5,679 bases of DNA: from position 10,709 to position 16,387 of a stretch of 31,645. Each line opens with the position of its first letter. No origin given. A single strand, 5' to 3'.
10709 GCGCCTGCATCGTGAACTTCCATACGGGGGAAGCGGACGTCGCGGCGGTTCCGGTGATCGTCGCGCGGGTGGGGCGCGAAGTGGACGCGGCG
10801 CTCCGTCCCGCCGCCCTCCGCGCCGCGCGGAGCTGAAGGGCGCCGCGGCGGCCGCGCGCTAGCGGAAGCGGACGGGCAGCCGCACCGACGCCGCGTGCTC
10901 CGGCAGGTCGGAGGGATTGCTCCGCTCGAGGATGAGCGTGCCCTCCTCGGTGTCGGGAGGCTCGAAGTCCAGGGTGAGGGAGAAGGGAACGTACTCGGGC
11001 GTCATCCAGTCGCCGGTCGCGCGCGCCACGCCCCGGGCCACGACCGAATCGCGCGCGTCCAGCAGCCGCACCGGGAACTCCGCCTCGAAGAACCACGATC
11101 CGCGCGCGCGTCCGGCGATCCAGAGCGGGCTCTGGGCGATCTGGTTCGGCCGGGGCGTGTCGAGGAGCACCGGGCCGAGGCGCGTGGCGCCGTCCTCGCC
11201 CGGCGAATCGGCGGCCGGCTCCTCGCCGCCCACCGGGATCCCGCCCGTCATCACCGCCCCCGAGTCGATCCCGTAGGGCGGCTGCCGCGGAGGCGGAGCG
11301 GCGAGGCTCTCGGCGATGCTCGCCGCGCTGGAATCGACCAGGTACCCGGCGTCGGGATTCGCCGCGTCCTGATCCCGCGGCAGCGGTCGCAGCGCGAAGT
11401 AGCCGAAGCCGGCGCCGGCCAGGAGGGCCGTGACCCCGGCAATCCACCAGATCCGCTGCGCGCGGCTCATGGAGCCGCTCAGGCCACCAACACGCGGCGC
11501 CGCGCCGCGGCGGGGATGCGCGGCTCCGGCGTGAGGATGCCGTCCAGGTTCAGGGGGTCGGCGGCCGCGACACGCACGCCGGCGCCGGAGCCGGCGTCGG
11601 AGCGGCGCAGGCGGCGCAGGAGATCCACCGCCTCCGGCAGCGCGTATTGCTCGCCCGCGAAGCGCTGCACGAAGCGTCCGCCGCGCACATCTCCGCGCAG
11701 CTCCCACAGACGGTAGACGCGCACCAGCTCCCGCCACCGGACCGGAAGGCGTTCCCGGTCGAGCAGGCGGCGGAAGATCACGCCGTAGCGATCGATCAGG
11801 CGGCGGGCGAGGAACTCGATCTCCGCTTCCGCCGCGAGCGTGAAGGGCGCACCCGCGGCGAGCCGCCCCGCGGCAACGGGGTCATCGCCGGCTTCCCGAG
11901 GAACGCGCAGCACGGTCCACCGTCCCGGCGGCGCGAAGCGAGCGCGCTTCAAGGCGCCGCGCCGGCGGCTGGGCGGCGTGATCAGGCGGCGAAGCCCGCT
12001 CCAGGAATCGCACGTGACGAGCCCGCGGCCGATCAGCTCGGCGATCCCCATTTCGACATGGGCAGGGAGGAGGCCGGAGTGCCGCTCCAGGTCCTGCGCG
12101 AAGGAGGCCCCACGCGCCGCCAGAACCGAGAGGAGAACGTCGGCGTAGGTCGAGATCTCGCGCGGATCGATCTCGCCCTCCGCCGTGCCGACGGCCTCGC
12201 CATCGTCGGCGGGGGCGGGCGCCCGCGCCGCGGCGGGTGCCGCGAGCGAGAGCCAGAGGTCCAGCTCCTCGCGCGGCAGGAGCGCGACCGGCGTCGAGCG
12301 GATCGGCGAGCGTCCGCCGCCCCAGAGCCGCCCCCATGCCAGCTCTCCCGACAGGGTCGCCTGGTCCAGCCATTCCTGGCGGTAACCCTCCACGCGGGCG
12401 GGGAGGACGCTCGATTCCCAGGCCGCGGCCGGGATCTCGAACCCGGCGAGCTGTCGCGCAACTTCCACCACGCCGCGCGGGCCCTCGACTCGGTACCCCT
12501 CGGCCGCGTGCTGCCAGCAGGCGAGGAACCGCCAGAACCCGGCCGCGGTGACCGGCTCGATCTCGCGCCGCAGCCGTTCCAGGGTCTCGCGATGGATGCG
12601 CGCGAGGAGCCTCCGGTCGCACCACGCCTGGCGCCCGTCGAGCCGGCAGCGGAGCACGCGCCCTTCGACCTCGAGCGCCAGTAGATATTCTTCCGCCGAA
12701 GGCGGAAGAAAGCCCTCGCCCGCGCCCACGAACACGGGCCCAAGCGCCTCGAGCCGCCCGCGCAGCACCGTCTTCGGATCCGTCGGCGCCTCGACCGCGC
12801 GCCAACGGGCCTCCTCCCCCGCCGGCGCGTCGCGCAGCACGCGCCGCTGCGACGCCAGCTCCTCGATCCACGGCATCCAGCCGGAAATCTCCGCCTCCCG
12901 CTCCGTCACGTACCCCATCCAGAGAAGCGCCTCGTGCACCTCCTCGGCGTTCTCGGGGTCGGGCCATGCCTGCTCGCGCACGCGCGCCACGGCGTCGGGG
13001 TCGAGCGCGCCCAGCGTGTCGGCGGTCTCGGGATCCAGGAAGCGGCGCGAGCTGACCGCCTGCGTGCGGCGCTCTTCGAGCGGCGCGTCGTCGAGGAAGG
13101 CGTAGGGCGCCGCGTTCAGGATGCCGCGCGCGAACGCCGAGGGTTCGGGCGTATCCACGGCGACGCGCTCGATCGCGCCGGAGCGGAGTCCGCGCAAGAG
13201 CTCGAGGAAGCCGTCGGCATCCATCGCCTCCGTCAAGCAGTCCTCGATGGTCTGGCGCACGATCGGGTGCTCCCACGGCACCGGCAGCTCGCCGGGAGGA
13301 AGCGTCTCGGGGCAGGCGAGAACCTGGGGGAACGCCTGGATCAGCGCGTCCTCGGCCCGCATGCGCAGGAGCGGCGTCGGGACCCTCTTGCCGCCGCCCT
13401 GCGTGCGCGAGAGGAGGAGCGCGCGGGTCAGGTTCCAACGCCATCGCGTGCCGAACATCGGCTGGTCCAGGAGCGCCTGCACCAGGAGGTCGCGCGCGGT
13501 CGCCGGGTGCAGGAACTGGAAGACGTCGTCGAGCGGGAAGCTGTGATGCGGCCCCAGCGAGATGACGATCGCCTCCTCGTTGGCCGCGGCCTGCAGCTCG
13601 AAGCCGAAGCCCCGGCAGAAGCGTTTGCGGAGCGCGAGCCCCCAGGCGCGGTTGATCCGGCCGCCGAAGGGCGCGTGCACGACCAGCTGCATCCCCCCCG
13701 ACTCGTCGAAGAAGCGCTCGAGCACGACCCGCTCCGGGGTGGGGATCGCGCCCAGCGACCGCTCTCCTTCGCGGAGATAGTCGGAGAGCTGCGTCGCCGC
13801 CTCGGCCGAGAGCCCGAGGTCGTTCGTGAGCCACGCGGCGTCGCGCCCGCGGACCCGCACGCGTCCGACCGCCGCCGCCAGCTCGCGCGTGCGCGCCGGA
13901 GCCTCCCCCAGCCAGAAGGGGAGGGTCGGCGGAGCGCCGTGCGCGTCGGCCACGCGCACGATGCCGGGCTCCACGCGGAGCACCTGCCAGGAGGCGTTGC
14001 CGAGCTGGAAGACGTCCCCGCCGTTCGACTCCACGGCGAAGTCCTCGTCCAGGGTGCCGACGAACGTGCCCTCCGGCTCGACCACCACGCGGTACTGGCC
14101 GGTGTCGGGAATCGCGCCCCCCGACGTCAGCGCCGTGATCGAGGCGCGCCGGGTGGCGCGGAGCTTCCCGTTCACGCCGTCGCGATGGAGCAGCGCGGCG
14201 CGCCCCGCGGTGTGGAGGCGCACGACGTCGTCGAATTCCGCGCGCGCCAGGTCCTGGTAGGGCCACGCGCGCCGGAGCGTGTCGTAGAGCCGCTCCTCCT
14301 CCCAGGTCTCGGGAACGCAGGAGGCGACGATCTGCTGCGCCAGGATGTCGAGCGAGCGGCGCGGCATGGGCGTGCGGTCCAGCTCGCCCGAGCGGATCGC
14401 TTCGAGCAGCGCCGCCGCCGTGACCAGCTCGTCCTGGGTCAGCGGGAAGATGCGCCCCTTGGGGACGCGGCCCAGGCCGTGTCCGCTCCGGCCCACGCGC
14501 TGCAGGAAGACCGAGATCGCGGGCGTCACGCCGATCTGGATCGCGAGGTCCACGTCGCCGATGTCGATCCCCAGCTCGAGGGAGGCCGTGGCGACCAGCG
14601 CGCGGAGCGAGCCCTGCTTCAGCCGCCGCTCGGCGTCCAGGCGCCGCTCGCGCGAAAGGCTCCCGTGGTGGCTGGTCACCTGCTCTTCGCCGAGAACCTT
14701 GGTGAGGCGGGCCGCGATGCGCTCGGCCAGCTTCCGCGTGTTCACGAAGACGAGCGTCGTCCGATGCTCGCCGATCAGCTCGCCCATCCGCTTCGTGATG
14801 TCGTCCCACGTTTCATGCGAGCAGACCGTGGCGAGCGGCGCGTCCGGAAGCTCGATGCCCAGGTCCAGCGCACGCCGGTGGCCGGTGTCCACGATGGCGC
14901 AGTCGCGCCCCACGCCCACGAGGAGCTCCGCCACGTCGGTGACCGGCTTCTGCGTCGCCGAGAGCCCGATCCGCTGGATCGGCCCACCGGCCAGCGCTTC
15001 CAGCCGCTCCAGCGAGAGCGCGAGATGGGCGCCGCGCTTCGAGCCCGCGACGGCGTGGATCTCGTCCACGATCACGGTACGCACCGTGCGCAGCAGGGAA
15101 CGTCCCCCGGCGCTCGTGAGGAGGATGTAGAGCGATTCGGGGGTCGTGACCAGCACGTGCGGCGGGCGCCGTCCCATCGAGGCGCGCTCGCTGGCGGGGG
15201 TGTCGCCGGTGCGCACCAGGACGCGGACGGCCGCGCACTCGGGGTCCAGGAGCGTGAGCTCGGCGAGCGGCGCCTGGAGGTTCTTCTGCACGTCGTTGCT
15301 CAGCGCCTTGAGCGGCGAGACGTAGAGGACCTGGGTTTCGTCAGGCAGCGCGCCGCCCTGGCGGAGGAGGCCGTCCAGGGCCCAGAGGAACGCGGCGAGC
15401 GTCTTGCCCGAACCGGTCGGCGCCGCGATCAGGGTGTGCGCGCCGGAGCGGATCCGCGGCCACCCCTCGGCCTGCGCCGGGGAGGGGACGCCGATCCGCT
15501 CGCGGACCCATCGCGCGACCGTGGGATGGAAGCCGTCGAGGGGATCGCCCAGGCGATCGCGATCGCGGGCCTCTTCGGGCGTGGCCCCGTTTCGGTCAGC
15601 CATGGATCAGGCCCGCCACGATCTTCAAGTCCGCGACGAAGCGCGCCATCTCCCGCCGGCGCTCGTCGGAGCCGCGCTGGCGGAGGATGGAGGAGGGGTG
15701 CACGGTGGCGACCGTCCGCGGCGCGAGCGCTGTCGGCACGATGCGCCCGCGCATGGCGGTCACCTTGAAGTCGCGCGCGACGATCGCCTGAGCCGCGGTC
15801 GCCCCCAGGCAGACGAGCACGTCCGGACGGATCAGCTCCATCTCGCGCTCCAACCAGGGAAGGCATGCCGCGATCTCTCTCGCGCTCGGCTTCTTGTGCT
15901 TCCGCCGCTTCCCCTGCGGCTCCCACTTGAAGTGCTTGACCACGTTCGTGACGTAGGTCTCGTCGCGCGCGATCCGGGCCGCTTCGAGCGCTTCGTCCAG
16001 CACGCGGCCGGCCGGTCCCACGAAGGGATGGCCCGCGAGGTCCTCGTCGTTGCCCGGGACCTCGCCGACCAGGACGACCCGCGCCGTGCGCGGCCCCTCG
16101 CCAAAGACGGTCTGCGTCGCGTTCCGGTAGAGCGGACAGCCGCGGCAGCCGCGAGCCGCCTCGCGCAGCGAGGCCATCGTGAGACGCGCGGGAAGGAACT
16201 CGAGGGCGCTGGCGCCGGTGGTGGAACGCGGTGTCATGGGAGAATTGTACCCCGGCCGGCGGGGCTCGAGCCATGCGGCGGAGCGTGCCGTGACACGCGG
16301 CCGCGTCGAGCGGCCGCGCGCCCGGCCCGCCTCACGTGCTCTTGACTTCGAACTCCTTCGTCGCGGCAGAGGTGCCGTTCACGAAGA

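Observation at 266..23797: Eight oriented sigma54 (-24/-12) motifs suggest an RpoN-controlled general-stress regulon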

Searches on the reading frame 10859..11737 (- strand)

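Call 9: search_protein_families(library=pfam, proteins=[window:10859-11737:-], max_evalue=0.01)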
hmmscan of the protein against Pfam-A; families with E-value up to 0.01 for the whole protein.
window:10859-11737:- (292 aa): 1 family
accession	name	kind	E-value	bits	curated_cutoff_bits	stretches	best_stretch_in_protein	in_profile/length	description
PF10648.15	Gmad2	-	1e-12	48.6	25.7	1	192-276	4-83/86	Immunoglobulin-like domain of bacterial spore germination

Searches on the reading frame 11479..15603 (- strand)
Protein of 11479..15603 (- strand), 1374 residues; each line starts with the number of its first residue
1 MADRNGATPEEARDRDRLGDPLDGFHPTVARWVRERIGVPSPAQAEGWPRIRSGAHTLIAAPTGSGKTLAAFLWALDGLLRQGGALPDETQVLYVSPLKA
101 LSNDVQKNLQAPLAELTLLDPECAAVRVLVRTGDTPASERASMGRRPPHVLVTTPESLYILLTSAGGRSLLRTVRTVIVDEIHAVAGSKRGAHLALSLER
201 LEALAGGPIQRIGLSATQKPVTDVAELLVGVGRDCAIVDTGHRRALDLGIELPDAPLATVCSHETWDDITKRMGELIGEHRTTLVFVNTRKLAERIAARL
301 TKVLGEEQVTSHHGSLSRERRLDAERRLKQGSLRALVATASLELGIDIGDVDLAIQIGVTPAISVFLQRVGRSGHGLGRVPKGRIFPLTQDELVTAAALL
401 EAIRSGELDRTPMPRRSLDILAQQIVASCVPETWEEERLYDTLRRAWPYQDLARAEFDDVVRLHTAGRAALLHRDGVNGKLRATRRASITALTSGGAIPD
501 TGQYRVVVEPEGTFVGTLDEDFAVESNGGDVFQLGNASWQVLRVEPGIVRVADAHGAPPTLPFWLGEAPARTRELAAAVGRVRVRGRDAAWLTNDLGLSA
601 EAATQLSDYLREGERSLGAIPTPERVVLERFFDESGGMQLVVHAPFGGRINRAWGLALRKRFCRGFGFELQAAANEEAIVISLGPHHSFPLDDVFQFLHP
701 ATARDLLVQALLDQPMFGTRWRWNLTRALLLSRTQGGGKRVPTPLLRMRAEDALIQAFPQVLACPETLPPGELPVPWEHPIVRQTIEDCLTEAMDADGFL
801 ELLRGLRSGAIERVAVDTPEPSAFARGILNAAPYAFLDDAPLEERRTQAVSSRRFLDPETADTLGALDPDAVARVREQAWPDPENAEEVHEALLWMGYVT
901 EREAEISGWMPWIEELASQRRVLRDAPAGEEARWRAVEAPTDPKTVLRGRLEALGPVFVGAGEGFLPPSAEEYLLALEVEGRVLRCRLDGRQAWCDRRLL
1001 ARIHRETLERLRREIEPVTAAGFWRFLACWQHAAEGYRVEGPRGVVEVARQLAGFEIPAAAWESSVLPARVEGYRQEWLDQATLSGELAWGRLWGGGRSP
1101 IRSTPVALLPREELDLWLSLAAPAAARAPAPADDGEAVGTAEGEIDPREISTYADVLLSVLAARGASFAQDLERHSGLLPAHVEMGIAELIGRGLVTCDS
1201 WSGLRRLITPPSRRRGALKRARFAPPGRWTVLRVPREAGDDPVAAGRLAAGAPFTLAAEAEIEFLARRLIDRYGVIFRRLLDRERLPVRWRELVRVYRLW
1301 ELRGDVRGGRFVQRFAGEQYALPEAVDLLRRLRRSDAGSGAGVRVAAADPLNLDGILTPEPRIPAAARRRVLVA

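Call 30: search_protein_families(library=pfam, proteins=[window:11479-15603:-], max_evalue=0.01)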
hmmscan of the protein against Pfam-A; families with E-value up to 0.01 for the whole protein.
window:11479-15603:- (1374 aa): 8 families
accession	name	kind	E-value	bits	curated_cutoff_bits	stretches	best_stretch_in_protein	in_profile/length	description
PF08494.16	DEAD_assoc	-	1.3e-42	146.3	23.5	1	620-825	1-191/191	DEAD/H associated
PF00270.35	DEAD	-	7.9e-33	114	26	1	42-219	2-161/167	DEAD/DEAH box helicase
PF19306.5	WH_Lhr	-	4.4e-31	108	27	1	401-558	1-165/168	Large helicase-related protein, winged helix domain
PF23234.1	WH4_Lhr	-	2.9e-25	88.1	27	1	1258-1337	4-83/87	Large helicase-related protein, winged-helix domain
PF00271.37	Helicase_C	-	6.7e-17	62.2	23.5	1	276-374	9-107/110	Helicase conserved C-terminal domain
PF23235.1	WH3_Lhr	-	2.9e-15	56.8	27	1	1019-1091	2-73/95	Large helicase-related protein, winged-helix domain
PF04851.21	ResIII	-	1.5e-06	28.7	22.5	1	55-217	24-161/164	Type III restriction enzyme, res subunit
PF22590.2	Cas3-like_C_2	-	3.8e-05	24.3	27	1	281-372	3-100/106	CRISPR-associated nuclease/helicase Cas3, C-terminal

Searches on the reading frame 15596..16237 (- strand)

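Call 10: search_protein_families(library=pfam, proteins=[window:15596-16237:-], max_evalue=0.01)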
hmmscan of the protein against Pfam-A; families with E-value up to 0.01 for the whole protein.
window:15596-16237:- (213 aa): 1 family
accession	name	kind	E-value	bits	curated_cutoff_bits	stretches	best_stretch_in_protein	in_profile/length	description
PF03167.25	UDG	-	8.6e-35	120.3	24.3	1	45-205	1-141/141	Uracil DNA glycosylase superfamily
